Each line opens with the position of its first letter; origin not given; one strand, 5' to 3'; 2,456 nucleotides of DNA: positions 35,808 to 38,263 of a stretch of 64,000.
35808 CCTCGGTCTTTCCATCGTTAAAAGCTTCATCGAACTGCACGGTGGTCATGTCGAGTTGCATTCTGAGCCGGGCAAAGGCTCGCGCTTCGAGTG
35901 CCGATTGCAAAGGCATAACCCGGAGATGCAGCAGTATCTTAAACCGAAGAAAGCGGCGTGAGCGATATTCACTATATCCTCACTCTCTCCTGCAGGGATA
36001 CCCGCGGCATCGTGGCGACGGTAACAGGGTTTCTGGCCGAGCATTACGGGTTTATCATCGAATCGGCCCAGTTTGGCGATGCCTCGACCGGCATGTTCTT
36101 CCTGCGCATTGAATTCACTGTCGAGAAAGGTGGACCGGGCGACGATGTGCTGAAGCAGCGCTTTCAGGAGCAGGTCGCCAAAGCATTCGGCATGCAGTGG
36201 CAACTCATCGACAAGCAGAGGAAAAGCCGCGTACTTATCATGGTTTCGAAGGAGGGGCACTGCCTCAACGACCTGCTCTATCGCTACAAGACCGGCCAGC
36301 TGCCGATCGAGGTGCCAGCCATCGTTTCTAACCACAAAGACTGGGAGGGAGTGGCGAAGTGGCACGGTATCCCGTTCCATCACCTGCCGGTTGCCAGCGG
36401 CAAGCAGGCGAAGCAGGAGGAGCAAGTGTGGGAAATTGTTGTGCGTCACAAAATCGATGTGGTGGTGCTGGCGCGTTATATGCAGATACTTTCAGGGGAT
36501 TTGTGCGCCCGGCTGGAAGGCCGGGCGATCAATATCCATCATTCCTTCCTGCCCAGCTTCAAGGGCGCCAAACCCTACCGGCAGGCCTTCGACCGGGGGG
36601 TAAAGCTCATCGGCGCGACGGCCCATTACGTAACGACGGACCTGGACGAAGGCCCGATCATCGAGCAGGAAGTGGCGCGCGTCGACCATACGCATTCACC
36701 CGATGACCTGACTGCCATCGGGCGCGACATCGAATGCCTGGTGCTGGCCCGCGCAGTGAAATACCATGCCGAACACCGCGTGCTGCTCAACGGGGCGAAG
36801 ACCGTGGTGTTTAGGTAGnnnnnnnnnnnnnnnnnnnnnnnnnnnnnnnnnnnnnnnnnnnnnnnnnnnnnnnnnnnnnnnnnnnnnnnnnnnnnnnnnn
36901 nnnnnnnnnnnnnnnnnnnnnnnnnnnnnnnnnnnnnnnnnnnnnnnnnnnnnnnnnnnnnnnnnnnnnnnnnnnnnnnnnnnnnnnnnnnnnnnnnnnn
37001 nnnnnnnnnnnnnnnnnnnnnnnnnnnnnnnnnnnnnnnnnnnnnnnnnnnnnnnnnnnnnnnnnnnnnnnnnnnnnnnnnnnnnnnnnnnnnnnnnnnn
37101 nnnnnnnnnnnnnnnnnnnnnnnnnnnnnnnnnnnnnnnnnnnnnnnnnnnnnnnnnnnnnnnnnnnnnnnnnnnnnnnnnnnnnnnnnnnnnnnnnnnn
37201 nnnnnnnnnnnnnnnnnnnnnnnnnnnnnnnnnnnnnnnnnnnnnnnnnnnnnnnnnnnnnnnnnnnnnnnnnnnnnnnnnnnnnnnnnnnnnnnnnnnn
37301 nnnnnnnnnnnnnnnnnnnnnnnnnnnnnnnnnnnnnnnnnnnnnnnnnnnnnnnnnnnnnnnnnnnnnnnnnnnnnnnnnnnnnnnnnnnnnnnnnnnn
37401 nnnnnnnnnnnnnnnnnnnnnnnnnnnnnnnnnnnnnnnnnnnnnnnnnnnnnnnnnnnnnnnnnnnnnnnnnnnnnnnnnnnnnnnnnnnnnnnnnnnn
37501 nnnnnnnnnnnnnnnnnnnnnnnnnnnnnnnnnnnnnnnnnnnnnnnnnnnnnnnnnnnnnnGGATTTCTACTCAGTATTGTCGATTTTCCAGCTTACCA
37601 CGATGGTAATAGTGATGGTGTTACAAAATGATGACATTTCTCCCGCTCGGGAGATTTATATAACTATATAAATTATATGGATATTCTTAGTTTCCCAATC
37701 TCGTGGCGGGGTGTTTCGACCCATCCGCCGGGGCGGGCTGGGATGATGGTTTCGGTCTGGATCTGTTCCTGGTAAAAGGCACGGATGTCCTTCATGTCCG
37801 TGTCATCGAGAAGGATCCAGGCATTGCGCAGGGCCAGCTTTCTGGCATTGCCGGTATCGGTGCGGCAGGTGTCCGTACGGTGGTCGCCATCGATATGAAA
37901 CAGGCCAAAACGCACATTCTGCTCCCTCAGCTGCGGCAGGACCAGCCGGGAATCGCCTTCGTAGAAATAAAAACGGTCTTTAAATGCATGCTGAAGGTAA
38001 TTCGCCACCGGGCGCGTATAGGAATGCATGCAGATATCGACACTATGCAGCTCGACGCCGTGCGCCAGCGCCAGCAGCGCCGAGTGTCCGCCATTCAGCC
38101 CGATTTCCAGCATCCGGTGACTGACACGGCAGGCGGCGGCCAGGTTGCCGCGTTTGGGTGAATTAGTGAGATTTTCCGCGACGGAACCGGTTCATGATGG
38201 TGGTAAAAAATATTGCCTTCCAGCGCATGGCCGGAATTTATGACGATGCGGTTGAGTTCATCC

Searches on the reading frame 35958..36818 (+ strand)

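Call 49: search_protein_families(library=pfam, proteins=[window:35958-36818:+], max_evalue=0.01)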
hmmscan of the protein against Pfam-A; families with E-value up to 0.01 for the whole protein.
window:35958-36818:+ (286 aa): 2 families
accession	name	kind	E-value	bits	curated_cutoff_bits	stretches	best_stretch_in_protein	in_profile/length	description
PF00551.24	Formyl_trans_N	-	5.7e-39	134.2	26.1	1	91-266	2-180/181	Formyl transferase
PF01842.31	ACT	-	0.0024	18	27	1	6-56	1-47/66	ACT domain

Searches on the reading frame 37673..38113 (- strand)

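Call 10: search_protein_families(library=ncbifam, proteins=[window:37673-38113:-])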
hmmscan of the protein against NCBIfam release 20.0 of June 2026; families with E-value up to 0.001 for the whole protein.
window:37673-38113:- (146 aa): 0 families

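Call 49: search_protein_families(library=pfam, proteins=[window:37673-38113:-], max_evalue=0.01)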
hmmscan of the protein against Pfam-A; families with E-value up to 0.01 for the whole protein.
window:37673-38113:- (146 aa): 1 family
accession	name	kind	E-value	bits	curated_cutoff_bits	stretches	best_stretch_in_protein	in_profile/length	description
PF13578.12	Methyltransf_24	-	2e-12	48.4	26.3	1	2-105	1-105/105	Methyltransferase domain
